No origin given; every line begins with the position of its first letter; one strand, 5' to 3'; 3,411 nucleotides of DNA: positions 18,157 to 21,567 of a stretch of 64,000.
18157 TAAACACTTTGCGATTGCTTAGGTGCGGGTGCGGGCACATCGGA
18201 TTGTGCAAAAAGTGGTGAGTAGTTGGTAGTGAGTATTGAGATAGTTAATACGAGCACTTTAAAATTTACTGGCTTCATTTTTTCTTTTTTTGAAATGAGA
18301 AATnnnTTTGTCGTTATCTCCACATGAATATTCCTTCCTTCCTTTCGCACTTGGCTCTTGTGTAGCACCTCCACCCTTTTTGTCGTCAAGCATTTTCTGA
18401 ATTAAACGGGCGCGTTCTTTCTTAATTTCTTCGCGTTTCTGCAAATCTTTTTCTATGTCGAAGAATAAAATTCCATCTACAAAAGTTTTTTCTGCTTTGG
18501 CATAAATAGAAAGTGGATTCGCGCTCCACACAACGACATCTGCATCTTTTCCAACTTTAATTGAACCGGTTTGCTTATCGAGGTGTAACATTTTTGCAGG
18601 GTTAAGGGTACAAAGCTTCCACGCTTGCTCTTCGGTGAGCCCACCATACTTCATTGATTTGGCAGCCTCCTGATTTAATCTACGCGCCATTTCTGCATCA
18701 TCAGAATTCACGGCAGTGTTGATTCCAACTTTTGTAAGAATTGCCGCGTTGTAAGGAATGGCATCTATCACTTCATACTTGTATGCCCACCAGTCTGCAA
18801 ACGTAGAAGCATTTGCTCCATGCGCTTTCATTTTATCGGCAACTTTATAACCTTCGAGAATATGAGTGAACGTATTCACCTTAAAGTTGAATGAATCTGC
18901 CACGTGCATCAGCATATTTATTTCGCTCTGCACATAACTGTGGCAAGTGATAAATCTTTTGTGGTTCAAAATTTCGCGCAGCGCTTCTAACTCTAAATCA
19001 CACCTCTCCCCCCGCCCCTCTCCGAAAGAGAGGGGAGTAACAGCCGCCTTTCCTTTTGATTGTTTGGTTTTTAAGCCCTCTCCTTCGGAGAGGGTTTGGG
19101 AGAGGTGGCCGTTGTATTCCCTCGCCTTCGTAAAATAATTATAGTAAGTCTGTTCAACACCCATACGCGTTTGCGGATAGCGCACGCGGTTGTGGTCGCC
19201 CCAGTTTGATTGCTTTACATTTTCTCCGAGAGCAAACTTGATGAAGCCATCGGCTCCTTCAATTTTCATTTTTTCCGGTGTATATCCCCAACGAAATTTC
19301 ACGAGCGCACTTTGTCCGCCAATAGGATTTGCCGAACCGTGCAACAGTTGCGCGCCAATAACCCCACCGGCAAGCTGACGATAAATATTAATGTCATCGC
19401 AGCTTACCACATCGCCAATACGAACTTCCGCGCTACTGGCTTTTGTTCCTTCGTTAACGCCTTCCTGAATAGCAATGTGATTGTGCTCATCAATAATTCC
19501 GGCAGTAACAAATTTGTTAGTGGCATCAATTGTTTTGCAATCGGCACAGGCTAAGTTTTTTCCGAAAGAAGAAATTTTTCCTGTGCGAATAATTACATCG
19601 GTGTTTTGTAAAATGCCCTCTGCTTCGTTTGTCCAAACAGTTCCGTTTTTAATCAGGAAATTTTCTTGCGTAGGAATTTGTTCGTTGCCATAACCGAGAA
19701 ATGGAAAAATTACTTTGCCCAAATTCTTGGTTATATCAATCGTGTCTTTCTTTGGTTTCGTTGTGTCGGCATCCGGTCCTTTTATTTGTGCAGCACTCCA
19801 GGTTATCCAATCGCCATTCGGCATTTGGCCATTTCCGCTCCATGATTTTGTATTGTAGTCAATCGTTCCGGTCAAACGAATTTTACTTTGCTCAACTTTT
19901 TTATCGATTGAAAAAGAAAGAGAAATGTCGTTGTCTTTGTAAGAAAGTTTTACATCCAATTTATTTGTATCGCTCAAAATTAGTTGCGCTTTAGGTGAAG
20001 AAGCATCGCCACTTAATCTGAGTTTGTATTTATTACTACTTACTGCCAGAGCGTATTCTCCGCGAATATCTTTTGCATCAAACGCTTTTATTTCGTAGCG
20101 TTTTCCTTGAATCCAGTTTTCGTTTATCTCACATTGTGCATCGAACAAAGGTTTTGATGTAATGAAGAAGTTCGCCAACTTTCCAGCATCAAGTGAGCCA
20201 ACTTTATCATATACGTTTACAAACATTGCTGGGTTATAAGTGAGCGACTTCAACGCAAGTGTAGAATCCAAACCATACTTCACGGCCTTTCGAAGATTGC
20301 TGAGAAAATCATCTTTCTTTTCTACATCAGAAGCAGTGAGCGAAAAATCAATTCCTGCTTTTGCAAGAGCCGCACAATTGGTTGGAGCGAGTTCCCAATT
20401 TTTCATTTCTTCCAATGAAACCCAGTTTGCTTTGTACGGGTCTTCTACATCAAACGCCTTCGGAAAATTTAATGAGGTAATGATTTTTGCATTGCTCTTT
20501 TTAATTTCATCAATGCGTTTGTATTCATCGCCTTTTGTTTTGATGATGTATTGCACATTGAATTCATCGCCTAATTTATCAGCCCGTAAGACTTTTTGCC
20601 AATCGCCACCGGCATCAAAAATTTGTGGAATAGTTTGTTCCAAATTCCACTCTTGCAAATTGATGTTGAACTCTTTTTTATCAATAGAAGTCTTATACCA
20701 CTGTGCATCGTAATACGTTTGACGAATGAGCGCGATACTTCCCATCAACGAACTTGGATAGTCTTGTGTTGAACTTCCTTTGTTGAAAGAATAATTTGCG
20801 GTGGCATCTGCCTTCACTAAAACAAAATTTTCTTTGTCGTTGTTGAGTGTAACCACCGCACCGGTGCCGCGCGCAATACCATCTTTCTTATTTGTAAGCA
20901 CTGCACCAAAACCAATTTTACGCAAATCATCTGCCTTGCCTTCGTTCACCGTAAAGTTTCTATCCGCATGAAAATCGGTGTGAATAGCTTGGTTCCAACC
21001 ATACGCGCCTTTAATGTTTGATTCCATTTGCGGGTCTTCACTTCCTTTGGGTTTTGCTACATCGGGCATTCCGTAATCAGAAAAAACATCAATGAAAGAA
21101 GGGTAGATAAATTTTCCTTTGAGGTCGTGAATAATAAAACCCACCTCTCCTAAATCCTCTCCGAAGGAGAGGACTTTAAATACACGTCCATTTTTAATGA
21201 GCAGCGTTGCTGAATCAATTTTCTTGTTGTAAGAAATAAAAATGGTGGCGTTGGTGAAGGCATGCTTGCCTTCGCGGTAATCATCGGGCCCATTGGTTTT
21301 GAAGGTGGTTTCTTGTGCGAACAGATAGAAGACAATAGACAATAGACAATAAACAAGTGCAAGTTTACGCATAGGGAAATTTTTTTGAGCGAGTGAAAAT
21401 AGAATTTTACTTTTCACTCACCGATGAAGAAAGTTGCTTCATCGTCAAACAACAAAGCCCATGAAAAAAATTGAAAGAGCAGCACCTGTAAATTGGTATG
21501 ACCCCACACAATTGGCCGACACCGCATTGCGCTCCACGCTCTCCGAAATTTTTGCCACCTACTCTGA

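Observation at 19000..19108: Composite ~108-bp palindromic repeat element translated in-frame inside an amidohydrolase gene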

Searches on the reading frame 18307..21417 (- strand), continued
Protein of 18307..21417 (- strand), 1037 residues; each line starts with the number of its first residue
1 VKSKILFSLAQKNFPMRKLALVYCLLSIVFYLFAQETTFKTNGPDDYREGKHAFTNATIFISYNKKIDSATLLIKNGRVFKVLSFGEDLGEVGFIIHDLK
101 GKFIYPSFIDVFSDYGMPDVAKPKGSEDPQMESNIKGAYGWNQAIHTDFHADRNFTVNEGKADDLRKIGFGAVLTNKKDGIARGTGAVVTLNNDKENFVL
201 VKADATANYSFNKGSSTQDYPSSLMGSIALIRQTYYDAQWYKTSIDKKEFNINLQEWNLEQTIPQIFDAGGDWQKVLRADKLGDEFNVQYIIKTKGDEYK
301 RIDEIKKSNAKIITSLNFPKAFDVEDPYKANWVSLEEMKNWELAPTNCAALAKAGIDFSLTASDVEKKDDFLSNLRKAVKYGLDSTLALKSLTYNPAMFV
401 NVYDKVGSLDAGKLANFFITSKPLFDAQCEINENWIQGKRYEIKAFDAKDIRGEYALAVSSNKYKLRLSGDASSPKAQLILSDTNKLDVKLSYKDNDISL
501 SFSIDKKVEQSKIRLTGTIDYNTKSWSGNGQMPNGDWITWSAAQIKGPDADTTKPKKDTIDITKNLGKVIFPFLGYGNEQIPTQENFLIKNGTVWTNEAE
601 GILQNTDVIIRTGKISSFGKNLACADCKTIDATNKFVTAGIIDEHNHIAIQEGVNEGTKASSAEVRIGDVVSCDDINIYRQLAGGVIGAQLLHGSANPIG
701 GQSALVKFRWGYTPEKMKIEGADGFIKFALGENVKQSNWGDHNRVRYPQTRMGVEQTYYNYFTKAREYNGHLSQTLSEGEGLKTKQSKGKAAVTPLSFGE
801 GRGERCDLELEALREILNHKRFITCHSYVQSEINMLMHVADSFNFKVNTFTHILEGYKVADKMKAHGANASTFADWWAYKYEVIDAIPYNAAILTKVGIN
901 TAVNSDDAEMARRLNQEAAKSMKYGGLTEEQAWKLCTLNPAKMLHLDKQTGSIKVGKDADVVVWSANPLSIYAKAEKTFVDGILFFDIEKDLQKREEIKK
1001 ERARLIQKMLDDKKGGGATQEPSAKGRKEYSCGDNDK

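Call 87: search_protein_families(library=ncbifam, proteins=[P0001], max_evalue=0.001)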
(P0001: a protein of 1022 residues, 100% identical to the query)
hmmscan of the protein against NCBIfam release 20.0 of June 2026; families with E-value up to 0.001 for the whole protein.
P0001 (1022 aa): 52 families (the best 25 are shown)
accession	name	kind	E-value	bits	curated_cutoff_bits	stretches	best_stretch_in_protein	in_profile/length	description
NF006056.0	PRK08204.1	subfamily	1.2e-19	70.5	391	2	570-633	3-67/449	hypothetical protein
NF011990.0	PRK15446.2-6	subfamily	4.4e-18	65.2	233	1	915-972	329-384/390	alpha-D-ribose 1-methylphosphonate 5-triphosphate diphosphatase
NF006689.0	PRK09237.1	equivalog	1.1e-17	63.7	371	1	571-635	4-68/383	amidohydrolase/deacetylase family metallohydrolase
NF051886.1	XaaProDiPepCaul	equivalog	4.8e-17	62.1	500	1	878-958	302-382/398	Xaa-Pro dipeptidase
TIGR00221.1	nagA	equivalog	1.3e-15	57.2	225.65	1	900-952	317-369/380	N-acetylglucosamine-6-phosphate deacetylase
TIGR01224.1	hutI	equivalog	1.6e-14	53.5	298.15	1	911-952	313-354/377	imidazolonepropionase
TIGR02033.1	D-hydantoinase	equivalog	2.2e-14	53.2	393.25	2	573-637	2-64/454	dihydropyrimidinase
NF011989.0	PRK15446.2-5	equivalog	4.1e-14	52.1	565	1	904-974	314-381/385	alpha-D-ribose 1-methylphosphonate 5-triphosphate diphosphatase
TIGR02318.1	phosphono_phnM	equivalog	3.3e-13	49.3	390.55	1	911-967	319-372/376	phosphonate metabolism protein PhnM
TIGR01178.1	ade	equivalog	6.9e-13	47.9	472.5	0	355-459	263-363/552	adenine deaminase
NF058538.1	ergo_util_ErtD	equivalog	9.8e-13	47.7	600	1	909-972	347-411/446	hydantoin-5-propionate amidohydrolase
NF009941.0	PRK13404.1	subfamily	1e-12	47.5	647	2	573-637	7-67/478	dihydropyrimidinase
TIGR03178.1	allantoinase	equivalog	4.4e-12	45.5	357.85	1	572-634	2-61/441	allantoinase AllB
NF006844.0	PRK09357.2-5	equivalog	1.3e-11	44.2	701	1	571-633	3-64/422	dihydroorotase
TIGR03121.1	one_C_dehyd_A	equivalog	1.4e-11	43.3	392.75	1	573-635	3-64/556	formylmethanofuran dehydrogenase subunit A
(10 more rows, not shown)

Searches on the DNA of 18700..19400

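Call 11: search_rna_families(source=window, start=18700, end=19400, threshold=evalue, max_evalue=10)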
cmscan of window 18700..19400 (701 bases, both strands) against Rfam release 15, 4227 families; matches with E-value up to 10: 8.
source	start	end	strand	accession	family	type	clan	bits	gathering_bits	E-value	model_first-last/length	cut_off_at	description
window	19008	19102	+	RF03923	mir-964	Gene; miRNA;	-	23.9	100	0.031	1-90/90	no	mir-964 microRNA precursor family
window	19061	19105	-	RF00736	mir-320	Gene; miRNA;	-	18.2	55.5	0.26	1-76/76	no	mir-320 microRNA precursor family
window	18992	19116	-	RF00767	mir-150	Gene; miRNA;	-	18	55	0.75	1-82/82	no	mir-150 microRNA precursor family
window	19002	19109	-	RF03437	mir-2392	Gene; miRNA;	-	16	90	6.7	1-84/84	no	mir-2392 microRNA precursor family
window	19209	19347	-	RF01443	S_pombe_snR91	Gene; snRNA; snoRNA; HACA-box;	-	15.6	50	5.7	1-144/144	no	small nucleolar RNA snR91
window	19009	19098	-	RF02953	DUF1874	Cis-reg;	-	15.4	42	5.6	1-93/93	no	DUF1874 RNA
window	18985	19041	-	RF02132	HOXB13-AS1_1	Gene; lncRNA;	-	12.1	60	5.3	1-136/136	no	HOXB13 antisense RNA 1 conserved region 1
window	18875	19001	-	RF03077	RT-2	Gene; sRNA;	-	10.8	40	5.5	1-222/222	no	RT-2 RNA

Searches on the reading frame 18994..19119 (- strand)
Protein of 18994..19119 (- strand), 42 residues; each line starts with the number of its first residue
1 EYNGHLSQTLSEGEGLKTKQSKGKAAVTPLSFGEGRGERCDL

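Call 73: find_homologous_proteins(query=window:18994-19119:-, max_evalue=10)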
Query seq(42 aa): no candidate shares three 5-residue words with the query. No homologue found.

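Call 80: search_protein_representatives(protein=window:18997-19113:-)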
Query: 39 residues. Proteins with E-value up to 0.001 (for the whole library): 3; up to 1e-10: 0; up to 1e-30: 0. The best 3 are listed.
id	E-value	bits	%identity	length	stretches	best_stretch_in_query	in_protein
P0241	2.1e-08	48.7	44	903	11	3-29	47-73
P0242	3.1e-06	42.1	44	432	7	5-31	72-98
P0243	3.0e-04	36.0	-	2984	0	-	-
